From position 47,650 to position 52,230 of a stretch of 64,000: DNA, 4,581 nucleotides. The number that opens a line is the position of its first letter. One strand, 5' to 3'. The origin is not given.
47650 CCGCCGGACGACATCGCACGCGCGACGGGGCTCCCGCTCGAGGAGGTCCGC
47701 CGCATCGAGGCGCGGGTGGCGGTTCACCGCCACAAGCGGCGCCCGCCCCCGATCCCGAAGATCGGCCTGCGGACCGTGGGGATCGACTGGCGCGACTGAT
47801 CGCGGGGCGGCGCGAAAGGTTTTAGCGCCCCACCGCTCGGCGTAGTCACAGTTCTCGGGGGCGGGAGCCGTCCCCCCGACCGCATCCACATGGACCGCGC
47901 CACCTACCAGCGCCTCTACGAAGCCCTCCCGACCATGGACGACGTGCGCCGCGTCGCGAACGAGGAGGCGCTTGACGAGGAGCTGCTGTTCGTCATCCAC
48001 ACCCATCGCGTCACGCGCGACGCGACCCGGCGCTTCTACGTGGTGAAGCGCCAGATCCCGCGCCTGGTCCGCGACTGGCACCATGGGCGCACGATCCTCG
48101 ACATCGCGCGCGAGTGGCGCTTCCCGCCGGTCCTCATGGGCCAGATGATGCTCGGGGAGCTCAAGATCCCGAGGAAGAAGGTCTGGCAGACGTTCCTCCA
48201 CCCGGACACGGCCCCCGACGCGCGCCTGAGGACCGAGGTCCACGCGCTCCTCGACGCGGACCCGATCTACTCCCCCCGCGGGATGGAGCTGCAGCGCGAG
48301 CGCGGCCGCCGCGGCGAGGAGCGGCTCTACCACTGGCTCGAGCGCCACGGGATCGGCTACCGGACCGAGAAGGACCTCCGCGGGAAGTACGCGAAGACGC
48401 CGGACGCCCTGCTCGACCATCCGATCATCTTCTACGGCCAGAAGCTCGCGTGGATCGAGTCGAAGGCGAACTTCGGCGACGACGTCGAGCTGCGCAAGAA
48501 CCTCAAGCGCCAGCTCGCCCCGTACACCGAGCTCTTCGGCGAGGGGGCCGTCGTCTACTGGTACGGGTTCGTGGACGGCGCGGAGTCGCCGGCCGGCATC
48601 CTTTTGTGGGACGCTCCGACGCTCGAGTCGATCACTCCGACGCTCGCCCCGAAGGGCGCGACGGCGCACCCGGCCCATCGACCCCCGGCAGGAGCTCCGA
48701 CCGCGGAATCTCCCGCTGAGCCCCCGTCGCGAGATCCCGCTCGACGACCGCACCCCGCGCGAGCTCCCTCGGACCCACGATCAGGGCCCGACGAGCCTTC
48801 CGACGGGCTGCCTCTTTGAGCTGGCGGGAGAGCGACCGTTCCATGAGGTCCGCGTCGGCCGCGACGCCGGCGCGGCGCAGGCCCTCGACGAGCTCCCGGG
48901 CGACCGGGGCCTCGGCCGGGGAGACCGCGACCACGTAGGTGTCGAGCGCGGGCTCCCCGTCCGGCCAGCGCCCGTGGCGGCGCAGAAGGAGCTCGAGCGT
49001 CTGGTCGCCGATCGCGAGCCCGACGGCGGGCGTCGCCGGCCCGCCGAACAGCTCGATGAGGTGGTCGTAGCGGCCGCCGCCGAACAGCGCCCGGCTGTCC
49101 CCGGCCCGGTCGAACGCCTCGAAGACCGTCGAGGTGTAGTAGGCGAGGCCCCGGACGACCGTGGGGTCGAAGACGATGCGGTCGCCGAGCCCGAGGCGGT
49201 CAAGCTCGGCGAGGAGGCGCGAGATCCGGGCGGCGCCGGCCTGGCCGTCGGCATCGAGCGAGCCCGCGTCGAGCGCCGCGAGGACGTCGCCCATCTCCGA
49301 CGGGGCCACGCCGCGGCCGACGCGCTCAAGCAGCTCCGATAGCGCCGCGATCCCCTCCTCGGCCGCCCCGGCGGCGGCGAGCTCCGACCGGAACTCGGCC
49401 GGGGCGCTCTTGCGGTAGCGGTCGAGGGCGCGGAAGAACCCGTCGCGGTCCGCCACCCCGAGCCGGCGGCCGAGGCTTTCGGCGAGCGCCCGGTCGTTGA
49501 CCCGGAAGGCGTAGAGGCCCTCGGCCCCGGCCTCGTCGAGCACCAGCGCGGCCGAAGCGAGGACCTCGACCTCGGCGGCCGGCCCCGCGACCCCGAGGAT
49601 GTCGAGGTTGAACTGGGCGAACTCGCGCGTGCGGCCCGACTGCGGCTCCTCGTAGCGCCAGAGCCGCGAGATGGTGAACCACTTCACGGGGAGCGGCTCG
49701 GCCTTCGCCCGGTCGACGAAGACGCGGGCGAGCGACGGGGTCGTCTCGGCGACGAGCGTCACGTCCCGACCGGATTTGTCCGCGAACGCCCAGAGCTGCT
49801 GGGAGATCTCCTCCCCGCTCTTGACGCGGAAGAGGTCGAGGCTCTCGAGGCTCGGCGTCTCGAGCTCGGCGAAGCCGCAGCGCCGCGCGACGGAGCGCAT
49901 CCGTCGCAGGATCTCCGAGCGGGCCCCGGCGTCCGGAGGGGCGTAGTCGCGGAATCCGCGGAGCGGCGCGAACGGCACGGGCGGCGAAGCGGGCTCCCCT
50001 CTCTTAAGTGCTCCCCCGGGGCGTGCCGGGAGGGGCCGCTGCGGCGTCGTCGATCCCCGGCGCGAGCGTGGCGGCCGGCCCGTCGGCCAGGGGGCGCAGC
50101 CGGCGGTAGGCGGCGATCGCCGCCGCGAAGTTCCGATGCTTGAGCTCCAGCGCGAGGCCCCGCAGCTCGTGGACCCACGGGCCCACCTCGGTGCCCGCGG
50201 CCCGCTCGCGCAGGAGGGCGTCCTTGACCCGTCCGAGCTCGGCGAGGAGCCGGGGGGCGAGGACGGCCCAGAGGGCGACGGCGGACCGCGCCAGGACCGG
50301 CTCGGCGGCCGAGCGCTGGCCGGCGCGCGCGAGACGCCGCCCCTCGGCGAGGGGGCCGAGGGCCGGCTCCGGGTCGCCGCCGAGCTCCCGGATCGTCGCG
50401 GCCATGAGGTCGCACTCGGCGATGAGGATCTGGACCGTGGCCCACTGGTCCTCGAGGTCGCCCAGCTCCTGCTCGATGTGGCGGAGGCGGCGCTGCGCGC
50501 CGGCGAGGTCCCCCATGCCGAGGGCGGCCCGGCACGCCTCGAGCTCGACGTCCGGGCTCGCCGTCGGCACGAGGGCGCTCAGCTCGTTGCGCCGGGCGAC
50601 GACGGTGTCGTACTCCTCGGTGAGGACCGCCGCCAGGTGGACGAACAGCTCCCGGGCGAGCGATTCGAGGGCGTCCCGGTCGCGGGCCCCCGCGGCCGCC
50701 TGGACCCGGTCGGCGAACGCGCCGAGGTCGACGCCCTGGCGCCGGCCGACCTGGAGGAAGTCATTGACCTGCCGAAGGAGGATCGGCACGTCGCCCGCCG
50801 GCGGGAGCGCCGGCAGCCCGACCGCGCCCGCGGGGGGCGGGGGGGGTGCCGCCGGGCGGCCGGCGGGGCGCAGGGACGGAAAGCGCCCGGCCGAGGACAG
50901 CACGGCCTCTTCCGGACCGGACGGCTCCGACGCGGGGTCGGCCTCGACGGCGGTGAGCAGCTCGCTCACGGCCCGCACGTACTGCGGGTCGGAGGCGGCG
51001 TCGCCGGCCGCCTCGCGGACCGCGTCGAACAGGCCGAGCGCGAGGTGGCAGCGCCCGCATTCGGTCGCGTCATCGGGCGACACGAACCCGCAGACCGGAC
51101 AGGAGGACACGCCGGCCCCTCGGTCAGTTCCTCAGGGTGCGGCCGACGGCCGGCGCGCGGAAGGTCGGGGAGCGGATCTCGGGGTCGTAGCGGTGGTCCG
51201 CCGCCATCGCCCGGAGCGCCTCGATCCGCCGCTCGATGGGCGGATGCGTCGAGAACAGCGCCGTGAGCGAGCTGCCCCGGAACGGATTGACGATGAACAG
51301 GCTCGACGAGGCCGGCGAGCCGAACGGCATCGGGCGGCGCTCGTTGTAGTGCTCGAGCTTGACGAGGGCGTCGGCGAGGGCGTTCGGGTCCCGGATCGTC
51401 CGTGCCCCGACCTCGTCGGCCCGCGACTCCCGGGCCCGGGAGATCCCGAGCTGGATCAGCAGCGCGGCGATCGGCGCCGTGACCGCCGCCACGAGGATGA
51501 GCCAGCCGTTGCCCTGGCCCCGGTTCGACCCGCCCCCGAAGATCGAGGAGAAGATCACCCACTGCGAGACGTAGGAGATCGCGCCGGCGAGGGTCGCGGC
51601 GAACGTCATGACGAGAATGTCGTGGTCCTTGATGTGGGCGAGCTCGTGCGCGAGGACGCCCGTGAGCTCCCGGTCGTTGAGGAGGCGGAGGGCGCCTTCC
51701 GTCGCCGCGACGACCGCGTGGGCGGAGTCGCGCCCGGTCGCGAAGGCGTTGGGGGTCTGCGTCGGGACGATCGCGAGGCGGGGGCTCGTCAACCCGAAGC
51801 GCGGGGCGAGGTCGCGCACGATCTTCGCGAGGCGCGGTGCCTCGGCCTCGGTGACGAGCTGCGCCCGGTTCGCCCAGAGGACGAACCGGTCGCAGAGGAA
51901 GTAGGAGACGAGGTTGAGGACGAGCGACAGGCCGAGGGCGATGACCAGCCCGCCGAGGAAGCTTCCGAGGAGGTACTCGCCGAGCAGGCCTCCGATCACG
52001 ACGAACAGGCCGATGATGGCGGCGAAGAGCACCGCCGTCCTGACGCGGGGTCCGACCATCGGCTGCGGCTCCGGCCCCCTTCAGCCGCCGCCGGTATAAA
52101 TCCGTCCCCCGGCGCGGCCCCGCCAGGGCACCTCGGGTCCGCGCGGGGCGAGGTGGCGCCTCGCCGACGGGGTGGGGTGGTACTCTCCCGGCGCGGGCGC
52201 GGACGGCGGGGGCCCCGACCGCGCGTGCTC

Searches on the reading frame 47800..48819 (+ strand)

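Call 55: search_protein_families(library=pfam, proteins=[window:47800-48819:+], max_evalue=0.00001)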
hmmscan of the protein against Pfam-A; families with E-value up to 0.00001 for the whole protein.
window:47800-48819:+ (339 aa): 1 family
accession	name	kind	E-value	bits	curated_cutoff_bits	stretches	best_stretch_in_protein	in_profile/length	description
PF14811.11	TPD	-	5.4e-38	130.4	27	1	140-267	2-132/138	Protein of unknown function TPD sequence-motif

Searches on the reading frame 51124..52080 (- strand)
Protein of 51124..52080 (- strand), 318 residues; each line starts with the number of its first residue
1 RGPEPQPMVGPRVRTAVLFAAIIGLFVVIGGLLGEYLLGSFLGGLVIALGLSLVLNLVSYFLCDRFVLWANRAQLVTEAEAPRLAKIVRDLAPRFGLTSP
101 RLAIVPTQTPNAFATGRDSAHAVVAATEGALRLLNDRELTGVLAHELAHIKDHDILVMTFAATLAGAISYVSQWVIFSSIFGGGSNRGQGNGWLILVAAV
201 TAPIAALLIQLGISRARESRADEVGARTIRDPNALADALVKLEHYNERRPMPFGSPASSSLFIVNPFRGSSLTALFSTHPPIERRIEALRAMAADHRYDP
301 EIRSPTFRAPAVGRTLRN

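Call 55: search_protein_families(library=pfam, proteins=[window:51124-52080:-], max_evalue=0.00001)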
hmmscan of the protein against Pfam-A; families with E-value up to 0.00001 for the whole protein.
window:51124-52080:- (318 aa): 1 family
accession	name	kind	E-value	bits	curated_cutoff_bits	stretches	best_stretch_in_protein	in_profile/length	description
PF01435.24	Peptidase_M48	-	2.1e-33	116.2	20.3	1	79-292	2-185/186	Peptidase family M48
